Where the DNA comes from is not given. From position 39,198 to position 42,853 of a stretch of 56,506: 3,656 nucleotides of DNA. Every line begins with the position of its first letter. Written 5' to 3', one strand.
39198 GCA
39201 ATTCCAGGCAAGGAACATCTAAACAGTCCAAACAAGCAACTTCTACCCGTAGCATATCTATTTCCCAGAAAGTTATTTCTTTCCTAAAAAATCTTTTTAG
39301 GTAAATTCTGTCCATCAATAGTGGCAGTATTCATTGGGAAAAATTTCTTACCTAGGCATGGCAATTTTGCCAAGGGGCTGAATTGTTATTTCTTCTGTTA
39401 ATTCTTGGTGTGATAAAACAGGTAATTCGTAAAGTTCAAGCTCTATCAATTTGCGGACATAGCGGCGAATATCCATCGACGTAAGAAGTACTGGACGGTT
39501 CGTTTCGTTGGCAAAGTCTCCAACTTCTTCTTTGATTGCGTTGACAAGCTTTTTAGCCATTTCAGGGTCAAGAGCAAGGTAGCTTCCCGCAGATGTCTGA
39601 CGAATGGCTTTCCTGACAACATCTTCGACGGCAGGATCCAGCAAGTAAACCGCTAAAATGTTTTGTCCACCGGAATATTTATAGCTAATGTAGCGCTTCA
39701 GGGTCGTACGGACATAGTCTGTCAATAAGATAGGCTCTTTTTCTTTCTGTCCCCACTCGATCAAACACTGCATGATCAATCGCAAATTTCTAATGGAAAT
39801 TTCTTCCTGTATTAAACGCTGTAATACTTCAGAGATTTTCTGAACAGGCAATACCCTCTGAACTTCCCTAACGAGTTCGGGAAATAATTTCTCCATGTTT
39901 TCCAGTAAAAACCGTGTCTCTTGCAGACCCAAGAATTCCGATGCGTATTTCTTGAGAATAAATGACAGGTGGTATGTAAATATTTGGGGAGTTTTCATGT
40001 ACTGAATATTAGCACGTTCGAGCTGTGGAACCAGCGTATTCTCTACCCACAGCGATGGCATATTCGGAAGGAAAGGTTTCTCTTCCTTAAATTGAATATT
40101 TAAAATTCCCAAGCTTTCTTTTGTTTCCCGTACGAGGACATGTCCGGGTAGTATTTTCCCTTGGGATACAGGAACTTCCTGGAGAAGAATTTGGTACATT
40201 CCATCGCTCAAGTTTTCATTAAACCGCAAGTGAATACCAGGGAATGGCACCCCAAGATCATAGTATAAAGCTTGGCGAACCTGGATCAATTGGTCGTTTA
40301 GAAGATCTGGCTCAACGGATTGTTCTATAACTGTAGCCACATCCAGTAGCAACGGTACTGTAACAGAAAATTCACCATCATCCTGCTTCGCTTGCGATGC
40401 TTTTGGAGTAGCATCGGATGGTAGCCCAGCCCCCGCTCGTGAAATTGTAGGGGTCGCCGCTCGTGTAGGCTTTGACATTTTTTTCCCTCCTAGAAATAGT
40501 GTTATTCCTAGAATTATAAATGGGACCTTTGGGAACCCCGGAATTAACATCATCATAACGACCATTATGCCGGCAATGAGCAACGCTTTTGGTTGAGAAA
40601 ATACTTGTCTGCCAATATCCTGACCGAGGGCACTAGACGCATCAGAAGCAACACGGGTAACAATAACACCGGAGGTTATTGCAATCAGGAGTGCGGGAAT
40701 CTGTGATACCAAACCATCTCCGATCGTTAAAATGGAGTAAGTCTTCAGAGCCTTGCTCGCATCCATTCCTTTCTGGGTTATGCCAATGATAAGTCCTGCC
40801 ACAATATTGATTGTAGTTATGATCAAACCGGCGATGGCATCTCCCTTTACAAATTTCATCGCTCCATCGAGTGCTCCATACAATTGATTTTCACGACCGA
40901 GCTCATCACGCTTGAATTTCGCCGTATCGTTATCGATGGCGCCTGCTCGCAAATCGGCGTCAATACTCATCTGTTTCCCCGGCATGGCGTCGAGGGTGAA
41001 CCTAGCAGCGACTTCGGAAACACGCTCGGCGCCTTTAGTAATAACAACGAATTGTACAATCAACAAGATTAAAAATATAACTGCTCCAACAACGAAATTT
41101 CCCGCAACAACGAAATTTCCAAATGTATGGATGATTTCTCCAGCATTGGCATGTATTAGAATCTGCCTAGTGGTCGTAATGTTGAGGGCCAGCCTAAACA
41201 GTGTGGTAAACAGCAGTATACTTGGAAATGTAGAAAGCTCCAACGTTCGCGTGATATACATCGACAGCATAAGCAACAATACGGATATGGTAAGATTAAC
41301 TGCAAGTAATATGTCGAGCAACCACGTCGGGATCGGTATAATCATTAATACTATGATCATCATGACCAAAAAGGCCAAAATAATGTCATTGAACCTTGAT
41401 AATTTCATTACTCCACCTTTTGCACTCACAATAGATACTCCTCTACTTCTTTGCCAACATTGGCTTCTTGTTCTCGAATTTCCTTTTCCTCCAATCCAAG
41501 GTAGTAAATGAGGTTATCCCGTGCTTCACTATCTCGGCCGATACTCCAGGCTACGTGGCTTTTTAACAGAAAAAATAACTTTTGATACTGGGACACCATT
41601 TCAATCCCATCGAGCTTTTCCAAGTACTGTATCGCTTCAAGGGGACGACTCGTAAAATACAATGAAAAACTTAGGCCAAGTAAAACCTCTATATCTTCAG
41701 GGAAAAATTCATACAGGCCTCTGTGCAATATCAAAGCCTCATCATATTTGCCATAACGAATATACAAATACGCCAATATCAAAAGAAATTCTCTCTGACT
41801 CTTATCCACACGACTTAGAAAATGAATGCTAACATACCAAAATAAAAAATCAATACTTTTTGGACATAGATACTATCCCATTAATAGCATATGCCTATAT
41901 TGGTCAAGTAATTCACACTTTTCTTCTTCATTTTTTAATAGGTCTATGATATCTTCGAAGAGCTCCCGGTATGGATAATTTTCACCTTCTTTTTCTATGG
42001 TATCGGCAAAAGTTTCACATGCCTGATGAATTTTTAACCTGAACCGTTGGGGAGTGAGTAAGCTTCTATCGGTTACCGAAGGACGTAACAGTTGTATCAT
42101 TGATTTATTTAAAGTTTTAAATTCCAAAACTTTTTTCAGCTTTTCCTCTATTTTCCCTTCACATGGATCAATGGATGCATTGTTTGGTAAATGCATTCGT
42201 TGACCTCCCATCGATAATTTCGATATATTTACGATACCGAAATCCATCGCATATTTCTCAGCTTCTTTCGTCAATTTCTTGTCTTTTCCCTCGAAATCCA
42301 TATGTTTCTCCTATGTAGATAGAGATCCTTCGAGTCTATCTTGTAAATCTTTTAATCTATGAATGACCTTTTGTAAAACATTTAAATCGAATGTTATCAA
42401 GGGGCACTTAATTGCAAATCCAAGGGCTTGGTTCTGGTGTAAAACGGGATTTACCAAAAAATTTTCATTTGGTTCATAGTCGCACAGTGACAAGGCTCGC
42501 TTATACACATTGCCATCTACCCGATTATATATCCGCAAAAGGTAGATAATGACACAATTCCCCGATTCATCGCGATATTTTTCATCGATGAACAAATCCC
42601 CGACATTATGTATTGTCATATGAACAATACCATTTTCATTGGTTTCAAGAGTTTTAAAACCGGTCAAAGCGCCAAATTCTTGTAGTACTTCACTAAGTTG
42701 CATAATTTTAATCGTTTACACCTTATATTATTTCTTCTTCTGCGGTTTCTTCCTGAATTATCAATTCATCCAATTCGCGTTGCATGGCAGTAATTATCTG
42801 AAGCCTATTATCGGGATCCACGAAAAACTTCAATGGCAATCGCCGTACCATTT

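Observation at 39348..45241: Ysc-style yopN-tyeA-sycN-yscX-yscY-yscV-like T3SS module, isolated from the rest of an injectisome, in a PVC-like AT-rich genome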

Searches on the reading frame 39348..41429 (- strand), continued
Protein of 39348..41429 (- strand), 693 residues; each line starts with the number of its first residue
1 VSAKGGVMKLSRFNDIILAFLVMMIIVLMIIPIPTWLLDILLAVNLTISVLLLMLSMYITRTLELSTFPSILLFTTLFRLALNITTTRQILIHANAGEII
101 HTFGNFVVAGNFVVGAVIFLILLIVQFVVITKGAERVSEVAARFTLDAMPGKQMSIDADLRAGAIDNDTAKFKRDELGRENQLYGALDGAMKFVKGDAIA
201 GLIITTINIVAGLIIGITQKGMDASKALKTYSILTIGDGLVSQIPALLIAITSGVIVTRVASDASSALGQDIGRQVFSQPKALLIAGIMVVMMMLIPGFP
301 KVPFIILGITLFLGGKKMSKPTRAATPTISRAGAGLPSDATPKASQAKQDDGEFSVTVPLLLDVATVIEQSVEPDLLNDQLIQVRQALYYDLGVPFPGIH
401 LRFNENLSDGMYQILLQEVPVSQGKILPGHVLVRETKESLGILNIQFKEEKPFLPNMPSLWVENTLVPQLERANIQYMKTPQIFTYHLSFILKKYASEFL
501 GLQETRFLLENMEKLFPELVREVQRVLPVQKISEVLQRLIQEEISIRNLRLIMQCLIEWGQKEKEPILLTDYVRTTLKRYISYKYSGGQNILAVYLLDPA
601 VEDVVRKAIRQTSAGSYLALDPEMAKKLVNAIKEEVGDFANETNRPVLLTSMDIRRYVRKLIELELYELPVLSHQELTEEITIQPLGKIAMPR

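Call 44: get_annotated_region(hit=H4, flank=4000)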
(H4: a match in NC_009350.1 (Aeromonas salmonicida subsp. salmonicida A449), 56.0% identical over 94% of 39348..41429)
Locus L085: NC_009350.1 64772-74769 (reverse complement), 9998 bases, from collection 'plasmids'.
description: Aeromonas salmonicida subsp. salmonicida A449 plasmid 5, complete sequence
organism: Aeromonas salmonicida subsp. salmonicida A449 (NCBI taxid 382245)
taxonomy: Bacteria; Pseudomonadota; Gammaproteobacteria; Aeromonadales; Aeromonadaceae; Aeromonas; Aeromonas salmonicida; Aeromonas salmonicida subsp. salmonicida A449
host: -; source: -; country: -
typing (MOB-suite, as given by PLSDB): conjugative; replicon rep_cluster_1169; relaxase MOBF; mating-pair formation MPF_F
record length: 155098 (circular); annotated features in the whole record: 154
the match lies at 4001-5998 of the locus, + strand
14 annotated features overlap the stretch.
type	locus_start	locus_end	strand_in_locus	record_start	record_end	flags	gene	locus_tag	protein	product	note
CDS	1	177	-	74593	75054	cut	ascO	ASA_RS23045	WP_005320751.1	type III secretion system central stalk protein AscO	-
CDS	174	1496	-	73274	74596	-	ascN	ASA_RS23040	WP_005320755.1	SctN family type III secretion system ATPase AscN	-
CDS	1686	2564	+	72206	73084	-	aopN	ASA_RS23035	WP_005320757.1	SctW family type III secretion system gatekeeper subunit AopN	-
CDS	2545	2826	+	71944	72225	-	acr1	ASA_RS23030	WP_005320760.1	type III secretion system gatekeeper subunit Acr1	-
CDS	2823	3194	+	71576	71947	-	acr2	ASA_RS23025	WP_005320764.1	SycN family type III secretion system chaperone Acr2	-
CDS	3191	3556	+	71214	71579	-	ascX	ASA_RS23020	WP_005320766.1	type III secretion system protein AscX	-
CDS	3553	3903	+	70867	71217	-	ascY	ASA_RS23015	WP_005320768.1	type III secretion system chaperone AscY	-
CDS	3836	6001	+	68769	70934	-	ascV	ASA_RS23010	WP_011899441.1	SctV family type III secretion system export apparatus subunit AscV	-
CDS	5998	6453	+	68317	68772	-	-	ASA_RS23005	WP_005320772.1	LcrR family type III secretion system chaperone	-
CDS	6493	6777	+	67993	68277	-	acrG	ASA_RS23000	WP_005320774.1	LcrG family type III secretion system chaperone AcrG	-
CDS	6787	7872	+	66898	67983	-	acrV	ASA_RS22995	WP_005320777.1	type III secretion system V-tip protein AcrV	-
CDS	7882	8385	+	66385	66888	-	acrH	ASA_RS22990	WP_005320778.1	SycD/LcrH family type III secretion system chaperone AcrH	-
CDS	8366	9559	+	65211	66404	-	aopB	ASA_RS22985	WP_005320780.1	type III secretion system translocon subunit AopB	-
CDS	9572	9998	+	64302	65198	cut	aopD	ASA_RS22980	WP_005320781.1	type III secretion system translocon subunit AopD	-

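Call 92: search_protein_families(library=ncbifam, proteins=[L003:9206-9631:+, L003:9649-9972:+, L003:8871-9251:+, L014:9482-9958:+, L015:7166-7585:+, L008:9212-9580:+, L008:9582-9989:+, L010:8314-8673:+, L001:9582-9974:+], max_evalue=0.01)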
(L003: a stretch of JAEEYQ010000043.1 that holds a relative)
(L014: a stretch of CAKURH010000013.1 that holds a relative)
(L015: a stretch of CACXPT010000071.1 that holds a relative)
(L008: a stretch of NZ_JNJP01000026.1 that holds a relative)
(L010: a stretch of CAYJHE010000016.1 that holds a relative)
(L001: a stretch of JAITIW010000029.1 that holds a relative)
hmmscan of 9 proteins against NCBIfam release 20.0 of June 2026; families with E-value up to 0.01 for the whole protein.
L003:9206-9631:+ (141 aa): 1 family
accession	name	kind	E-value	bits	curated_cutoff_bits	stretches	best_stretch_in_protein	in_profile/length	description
TIGR02502.2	type_III_YscX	equivalog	5.5e-11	42.9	30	1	45-138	21-119/122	type III secretion apparatus assembly protein SctX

L003:9649-9972:+ (107 aa): 8 families
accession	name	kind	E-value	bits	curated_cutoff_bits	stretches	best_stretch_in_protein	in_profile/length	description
NF052415.1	T3SS_chap_SctY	equivalog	6.1e-18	65.3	70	1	2-103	1-105/106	type III secretion apparatus assembly chaperone SctY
TIGR02917.1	PEP_TPR_lipo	equivalog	7.2e-09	34.1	312.2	1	2-100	528-626/899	XrtA/PEP-CTERM system TPR-repeat protein PrsT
NF040959.1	MamA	equivalog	5.4e-08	32.5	200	1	2-93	66-157/204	magnetosome protein MamA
NF052400.1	M48_BAM_BepA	equivalog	0.00018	20.4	570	1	4-96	338-430/483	beta-barrel assembly-enhancing protease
NF033758.1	gliding_GltE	equivalog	0.0005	19.2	225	1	7-66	120-179/411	adventurous gliding motility TPR repeat lipoprotein GltE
NF052304.1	CdsG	equivalog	0.001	19.3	170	1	1-56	36-92/133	CdsG family type III secretion system protein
TIGR00540.1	TPR_hemY_coli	hypoth_equivalog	0.0012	17.7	142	1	7-67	152-212/385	heme biosynthesis-associated TPR protein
NF008757.0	PRK11788.1-5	equivalog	0.008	15.4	363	0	5-68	105-168/388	lipopolysaccharide assembly protein LapB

L003:8871-9251:+ (126 aa): 1 family
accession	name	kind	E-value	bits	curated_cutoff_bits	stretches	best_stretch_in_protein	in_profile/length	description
TIGR02503.1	type_III_SycN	equivalog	4.3e-13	49.2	84.55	1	7-116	2-113/120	type III secretion chaperone SycN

L014:9482-9958:+ (158 aa): 1 family
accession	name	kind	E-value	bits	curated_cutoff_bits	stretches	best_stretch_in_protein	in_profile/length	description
TIGR02502.2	type_III_YscX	equivalog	9.8e-05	22.7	30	1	42-156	3-120/122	type III secretion apparatus assembly protein SctX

L015:7166-7585:+ (139 aa): 1 family
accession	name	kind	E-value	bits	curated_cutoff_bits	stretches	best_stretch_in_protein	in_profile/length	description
TIGR02502.2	type_III_YscX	equivalog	2.7e-05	24.5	30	1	24-138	3-121/122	type III secretion apparatus assembly protein SctX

L008:9212-9580:+ (122 aa): 1 family
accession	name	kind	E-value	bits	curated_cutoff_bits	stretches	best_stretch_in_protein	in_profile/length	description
TIGR02502.2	type_III_YscX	equivalog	5.8e-27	94.4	30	1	7-122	2-122/122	type III secretion apparatus assembly protein SctX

L008:9582-9989:+ (135 aa): 10 families
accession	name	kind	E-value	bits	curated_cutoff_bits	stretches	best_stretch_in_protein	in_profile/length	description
NF052415.1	T3SS_chap_SctY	equivalog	1.4e-25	89.8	70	1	3-111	1-104/106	type III secretion apparatus assembly chaperone SctY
TIGR02552.1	LcrH_SycD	equivalog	8.3e-06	25.6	104.8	1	2-124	12-126/136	SycD/LcrH family type III secretion system chaperone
TIGR02917.1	PEP_TPR_lipo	equivalog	1.9e-05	22.8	312.2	1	52-108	842-895/899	XrtA/PEP-CTERM system TPR-repeat protein PrsT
TIGR00540.1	TPR_hemY_coli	hypoth_equivalog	8.2e-05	21.5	142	0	50-124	123-192/385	heme biosynthesis-associated TPR protein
TIGR04510.1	mod_pep_cyc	subfamily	0.00074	18.1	400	1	11-106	689-781/814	putative peptide modification system cyclase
NF052312.1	T9SS_PorW_SprE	equivalog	0.0016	17.2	250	1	17-106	150-238/716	type IX secretion system periplasmic lipoprotein PorW/SprE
NF040959.1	MamA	equivalog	0.0026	17.2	200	0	8-112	71-167/204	magnetosome protein MamA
NF008757.0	PRK11788.1-5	equivalog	0.003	16.7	363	1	4-109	102-205/388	lipopolysaccharide assembly protein LapB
NF045602.2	BstC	equivalog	0.0036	16.8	350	1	60-109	174-220/250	sterol transporter outer membrane protein BstC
TIGR03302.1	OM_YfiO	subfamily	0.0048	16.4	81.4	0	54-119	40-105/239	outer membrane protein assembly factor BamD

L010:8314-8673:+ (119 aa): 1 family
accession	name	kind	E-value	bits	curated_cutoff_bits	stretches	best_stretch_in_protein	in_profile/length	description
TIGR02502.2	type_III_YscX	equivalog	2.8e-12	47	30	1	16-119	12-122/122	type III secretion apparatus assembly protein SctX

L001:9582-9974:+ (130 aa): 3 families
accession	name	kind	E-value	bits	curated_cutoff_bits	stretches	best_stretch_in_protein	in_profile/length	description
NF052415.1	T3SS_chap_SctY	equivalog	3.9e-22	78.8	70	1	1-104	1-104/106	type III secretion apparatus assembly chaperone SctY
TIGR02917.1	PEP_TPR_lipo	equivalog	0.0024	15.8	312.2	1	12-66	843-897/899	XrtA/PEP-CTERM system TPR-repeat protein PrsT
TIGR02552.1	LcrH_SycD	equivalog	0.0084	15.8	104.8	1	7-64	53-110/136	SycD/LcrH family type III secretion system chaperone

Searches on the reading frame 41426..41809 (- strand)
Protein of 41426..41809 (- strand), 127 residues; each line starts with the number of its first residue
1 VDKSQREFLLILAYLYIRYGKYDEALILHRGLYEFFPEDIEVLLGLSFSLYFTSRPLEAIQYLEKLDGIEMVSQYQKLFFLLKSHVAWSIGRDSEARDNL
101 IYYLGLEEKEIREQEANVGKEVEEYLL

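Call 3: search_protein_families(library=pfam, proteins=[window:41426-41809:-], max_evalue=1)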
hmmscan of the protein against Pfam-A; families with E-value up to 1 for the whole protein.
window:41426-41809:- (127 aa): 7 families
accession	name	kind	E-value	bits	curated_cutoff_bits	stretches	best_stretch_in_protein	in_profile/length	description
PF13428.12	TPR_14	-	1.5e-05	25.7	23.5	1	7-46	2-41/44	Tetratricopeptide repeat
PF14559.12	TPR_19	-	0.00045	20.9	25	1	18-77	3-63/68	Tetratricopeptide repeat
PF07719.23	TPR_2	-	0.0058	17.1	27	1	8-26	3-21/34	Tetratricopeptide repeat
PF13424.12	TPR_12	-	0.034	14.8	30.1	0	12-34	51-73/77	Tetratricopeptide repeat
PF13181.12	TPR_8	-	0.066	13.8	25.7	0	9-25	4-20/34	Tetratricopeptide repeat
PF12895.13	ANAPC3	-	0.13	13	27.2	1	6-65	23-81/82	Anaphase-promoting complex, cyclosome, subunit 3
PF13176.12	TPR_7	-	0.69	10.6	27.9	0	9-31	2-24/36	Tetratricopeptide repeat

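Call 4: search_protein_families(library=ncbifam, proteins=[window:41426-41809:-], max_evalue=1)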
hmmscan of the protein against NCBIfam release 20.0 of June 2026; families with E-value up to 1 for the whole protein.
window:41426-41809:- (127 aa): 3 families
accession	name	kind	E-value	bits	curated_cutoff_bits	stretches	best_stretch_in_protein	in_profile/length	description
NF052415.1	T3SS_chap_SctY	equivalog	1.3e-19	70.7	70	1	1-104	1-104/106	type III secretion apparatus assembly chaperone SctY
NF040959.1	MamA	equivalog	0.02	14.3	200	1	12-66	43-97/204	magnetosome protein MamA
TIGR02552.1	LcrH_SycD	equivalog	0.027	14.2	104.8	1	10-62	22-74/136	SycD/LcrH family type III secretion system chaperone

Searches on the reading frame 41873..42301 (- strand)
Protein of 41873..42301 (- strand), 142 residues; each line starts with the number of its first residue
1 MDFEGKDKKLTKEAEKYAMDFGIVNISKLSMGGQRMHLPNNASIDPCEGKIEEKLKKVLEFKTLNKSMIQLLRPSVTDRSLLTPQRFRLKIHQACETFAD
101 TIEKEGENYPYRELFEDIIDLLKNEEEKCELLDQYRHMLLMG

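Call 3: search_protein_families(library=pfam, proteins=[window:41873-42301:-], max_evalue=1)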
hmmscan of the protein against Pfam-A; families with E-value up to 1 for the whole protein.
window:41873-42301:- (142 aa): 1 family
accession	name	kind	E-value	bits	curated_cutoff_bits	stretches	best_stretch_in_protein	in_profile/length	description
PF09474.15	Type_III_YscX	-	1.9e-17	64.1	25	1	18-140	2-118/119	Type III secretion system YscX (type_III_YscX)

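Call 4: search_protein_families(library=ncbifam, proteins=[window:41873-42301:-], max_evalue=1)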
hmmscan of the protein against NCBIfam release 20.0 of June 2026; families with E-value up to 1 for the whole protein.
window:41873-42301:- (142 aa): 3 families
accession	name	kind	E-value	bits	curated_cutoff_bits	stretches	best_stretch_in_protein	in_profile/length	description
TIGR02502.2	type_III_YscX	equivalog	2.3e-20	73.1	30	1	18-142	3-122/122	type III secretion apparatus assembly protein SctX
NF047998.1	RDAC_fam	subfamily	0.012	15.7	26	1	87-134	20-67/74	RDAC family protein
NF052304.1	CdsG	equivalog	0.082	13.1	170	1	88-132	55-99/133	CdsG family type III secretion system protein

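Call 15: search_solved_structures(query=window:41873-42301:-, max_evalue=10, show_alignments=2)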
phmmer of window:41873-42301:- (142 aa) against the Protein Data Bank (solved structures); distinct sequences matched with E-value up to 10: 1.
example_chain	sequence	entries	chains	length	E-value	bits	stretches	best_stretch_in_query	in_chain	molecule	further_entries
5vhn_E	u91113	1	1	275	1.4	12.3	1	5-93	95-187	26S proteasome regulatory subunit 10B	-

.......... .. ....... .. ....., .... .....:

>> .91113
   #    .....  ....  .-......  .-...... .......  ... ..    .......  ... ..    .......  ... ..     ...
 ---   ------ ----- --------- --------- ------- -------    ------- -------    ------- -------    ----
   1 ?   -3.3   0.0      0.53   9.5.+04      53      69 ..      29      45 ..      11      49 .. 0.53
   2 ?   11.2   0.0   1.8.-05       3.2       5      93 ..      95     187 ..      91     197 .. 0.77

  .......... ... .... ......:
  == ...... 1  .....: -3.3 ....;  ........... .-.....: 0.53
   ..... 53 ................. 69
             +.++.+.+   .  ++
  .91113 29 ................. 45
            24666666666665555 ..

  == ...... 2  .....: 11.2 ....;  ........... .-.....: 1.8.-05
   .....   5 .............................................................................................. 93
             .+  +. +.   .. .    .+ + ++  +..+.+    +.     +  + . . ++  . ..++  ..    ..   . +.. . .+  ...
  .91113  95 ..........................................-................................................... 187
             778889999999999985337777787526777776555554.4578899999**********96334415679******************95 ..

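Call 22: find_encoding_contigs(protein=window:41873-42301:-, flank=10000, max_places=6)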
Protein window:41873-42301:- (142 aa): 1 contig read that carries it; 1 place shown.
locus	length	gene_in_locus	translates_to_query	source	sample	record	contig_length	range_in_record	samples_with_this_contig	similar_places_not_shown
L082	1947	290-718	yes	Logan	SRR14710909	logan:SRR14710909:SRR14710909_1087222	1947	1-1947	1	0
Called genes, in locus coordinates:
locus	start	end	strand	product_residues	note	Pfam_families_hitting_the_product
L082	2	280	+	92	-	?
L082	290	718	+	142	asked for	PF09474:Type_III_YscX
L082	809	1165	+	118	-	-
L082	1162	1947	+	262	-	?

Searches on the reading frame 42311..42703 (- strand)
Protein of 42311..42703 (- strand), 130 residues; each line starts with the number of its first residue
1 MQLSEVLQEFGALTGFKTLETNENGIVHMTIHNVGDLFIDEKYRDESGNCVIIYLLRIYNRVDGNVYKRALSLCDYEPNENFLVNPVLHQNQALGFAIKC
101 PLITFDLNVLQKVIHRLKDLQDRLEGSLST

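Call 3: search_protein_families(library=pfam, proteins=[window:42311-42703:-], max_evalue=1)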
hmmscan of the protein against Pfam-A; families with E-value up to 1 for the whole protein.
window:42311-42703:- (130 aa): 0 families

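Call 4: search_protein_families(library=ncbifam, proteins=[window:42311-42703:-], max_evalue=1)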
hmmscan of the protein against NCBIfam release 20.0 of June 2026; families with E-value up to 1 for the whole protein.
window:42311-42703:- (130 aa): 1 family
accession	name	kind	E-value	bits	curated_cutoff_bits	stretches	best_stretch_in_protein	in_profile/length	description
TIGR02503.1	type_III_SycN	equivalog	5.1e-06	26.3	84.55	1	5-125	3-119/120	type III secretion chaperone SycN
